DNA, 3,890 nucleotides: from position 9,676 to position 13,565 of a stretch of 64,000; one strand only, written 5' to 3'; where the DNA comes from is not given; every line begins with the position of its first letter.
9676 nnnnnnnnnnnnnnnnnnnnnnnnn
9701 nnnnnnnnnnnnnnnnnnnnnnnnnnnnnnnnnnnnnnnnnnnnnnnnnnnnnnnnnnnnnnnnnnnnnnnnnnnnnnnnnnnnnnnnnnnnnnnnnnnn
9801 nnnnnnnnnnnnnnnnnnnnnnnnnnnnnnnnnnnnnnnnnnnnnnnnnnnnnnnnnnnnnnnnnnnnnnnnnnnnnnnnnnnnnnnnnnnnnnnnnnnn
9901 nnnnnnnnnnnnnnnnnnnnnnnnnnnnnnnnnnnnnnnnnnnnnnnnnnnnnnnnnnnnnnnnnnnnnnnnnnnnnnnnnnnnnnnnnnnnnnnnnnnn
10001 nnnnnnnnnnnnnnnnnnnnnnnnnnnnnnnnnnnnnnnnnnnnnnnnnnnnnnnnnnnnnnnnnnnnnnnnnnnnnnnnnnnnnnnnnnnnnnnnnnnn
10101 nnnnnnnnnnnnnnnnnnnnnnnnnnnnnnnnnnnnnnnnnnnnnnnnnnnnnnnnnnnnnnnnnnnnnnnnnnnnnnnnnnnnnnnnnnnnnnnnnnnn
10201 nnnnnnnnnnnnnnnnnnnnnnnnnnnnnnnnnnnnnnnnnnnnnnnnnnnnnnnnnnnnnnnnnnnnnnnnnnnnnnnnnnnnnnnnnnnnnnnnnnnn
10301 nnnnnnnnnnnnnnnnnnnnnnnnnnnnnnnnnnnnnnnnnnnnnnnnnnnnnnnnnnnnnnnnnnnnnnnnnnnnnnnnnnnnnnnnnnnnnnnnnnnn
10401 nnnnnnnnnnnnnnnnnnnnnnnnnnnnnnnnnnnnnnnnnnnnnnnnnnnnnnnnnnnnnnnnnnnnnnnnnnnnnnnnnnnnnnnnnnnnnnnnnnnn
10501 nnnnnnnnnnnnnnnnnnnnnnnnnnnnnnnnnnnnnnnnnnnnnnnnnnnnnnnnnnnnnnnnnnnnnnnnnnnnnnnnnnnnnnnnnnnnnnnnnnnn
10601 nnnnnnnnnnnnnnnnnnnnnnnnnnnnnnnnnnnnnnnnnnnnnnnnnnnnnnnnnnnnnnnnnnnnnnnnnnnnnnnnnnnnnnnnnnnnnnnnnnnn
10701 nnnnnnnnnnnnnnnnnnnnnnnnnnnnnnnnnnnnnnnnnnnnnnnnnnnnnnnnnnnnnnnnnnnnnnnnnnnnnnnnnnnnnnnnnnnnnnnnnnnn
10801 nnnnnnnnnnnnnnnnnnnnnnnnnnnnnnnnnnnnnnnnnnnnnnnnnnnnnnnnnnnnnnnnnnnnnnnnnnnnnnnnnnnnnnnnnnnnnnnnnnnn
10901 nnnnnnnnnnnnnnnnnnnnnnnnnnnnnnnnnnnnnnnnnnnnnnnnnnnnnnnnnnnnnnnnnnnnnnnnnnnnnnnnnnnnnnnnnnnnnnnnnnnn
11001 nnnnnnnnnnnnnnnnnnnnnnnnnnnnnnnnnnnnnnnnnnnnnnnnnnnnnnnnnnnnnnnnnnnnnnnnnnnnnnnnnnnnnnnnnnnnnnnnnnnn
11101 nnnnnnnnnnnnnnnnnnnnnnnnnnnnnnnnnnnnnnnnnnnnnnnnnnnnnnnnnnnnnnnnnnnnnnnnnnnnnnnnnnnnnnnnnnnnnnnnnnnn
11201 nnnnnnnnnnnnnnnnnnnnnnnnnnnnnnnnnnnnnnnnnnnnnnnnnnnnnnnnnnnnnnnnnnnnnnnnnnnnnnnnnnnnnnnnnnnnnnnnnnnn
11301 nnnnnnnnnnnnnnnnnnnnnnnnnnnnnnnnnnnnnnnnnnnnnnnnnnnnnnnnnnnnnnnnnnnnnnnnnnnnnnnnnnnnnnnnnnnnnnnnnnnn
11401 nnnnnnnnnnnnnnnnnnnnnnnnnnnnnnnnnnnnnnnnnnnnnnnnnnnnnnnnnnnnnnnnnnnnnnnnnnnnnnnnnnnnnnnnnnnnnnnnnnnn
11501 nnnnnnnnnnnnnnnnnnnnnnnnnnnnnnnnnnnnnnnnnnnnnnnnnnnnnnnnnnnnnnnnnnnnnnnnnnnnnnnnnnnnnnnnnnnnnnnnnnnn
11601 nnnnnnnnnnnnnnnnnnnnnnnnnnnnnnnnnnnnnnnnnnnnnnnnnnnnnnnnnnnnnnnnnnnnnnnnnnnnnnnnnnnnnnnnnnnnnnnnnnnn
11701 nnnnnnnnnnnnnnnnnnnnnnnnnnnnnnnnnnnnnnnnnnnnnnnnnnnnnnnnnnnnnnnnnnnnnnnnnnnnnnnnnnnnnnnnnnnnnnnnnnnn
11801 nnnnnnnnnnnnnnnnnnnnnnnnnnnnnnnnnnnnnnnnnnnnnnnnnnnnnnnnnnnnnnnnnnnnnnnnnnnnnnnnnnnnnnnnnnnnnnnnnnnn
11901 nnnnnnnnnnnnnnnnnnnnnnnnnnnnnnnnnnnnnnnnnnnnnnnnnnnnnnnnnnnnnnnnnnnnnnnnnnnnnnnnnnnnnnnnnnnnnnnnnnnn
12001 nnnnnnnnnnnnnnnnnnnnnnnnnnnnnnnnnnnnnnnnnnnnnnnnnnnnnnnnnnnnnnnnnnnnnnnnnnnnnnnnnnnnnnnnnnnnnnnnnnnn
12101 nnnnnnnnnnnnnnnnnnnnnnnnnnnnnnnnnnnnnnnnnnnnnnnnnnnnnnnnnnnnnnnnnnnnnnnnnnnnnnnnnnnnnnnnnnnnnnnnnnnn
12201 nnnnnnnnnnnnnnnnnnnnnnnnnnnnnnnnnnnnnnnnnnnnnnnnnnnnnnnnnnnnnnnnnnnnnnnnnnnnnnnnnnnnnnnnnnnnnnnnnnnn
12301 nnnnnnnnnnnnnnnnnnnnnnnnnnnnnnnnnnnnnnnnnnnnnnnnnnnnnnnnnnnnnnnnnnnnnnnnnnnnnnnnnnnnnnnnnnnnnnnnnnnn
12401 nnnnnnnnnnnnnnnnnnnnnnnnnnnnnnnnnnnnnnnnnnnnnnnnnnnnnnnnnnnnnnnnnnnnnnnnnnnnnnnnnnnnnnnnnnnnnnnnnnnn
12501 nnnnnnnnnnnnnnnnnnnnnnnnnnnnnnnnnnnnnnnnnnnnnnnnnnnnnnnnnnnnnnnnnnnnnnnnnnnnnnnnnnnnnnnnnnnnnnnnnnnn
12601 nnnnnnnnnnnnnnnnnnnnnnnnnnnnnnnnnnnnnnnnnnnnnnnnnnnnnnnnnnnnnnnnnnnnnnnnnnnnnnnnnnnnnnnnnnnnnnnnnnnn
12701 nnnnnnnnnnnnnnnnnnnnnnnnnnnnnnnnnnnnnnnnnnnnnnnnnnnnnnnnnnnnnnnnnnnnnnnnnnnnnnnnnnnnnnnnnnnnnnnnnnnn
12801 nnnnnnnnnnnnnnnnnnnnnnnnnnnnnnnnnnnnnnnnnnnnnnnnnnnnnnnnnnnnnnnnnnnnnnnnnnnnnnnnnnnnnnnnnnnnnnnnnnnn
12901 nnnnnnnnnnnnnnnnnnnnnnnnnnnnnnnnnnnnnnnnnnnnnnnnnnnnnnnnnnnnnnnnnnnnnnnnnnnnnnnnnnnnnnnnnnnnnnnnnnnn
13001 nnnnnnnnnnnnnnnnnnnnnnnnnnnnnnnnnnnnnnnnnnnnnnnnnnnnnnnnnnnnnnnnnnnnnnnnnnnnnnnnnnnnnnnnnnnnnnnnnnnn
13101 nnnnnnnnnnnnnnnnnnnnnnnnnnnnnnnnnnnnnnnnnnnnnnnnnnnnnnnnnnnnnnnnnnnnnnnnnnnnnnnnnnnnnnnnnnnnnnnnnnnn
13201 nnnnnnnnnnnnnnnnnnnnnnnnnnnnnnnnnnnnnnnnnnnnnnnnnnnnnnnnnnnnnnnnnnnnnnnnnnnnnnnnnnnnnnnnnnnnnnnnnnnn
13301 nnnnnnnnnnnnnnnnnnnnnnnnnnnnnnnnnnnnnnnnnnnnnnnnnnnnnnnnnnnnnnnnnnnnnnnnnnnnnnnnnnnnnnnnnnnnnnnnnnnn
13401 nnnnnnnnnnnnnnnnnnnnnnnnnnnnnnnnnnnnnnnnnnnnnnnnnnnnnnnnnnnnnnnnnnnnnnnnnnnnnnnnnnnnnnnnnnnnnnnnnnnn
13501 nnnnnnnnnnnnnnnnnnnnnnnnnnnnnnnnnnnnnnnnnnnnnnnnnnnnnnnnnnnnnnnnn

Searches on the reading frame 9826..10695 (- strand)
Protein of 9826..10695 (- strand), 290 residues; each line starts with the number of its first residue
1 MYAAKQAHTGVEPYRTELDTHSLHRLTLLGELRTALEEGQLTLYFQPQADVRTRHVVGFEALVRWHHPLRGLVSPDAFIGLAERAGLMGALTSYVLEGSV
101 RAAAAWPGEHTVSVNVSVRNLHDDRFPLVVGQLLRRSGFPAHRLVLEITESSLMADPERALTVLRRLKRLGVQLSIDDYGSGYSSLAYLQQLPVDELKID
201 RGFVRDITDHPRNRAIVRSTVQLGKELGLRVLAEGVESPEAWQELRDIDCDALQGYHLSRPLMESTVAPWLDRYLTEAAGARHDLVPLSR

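Call 16: search_protein_families(library=pfam, proteins=[window:9826-10695:-], max_evalue=0.001)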
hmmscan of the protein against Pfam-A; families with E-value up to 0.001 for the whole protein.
window:9826-10695:- (290 aa): 1 family
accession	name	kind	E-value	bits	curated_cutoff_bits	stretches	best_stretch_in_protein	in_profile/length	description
PF00563.25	EAL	-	1.3e-76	257.6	31.3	1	31-261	3-236/236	EAL domain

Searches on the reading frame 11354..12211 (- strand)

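Call 16: search_protein_families(library=pfam, proteins=[window:11354-12211:-], max_evalue=0.001)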
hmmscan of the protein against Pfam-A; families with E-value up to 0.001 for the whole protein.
window:11354-12211:- (286 aa): 1 family
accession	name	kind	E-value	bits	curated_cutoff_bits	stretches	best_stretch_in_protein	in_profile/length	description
PF02696.19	SelO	-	1.3e-33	116.9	22.8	1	4-88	230-314/466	Protein adenylyltransferase SelO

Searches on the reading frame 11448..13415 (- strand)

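Call 16: search_protein_families(library=pfam, proteins=[window:11448-13415:-], max_evalue=0.001)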
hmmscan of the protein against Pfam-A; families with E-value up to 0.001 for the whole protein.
window:11448-13415:- (656 aa): 1 family
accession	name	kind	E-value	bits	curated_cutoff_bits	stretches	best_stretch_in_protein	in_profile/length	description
PF02696.19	SelO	-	6.9e-53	180.5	22.8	1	192-389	16-214/466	Protein adenylyltransferase SelO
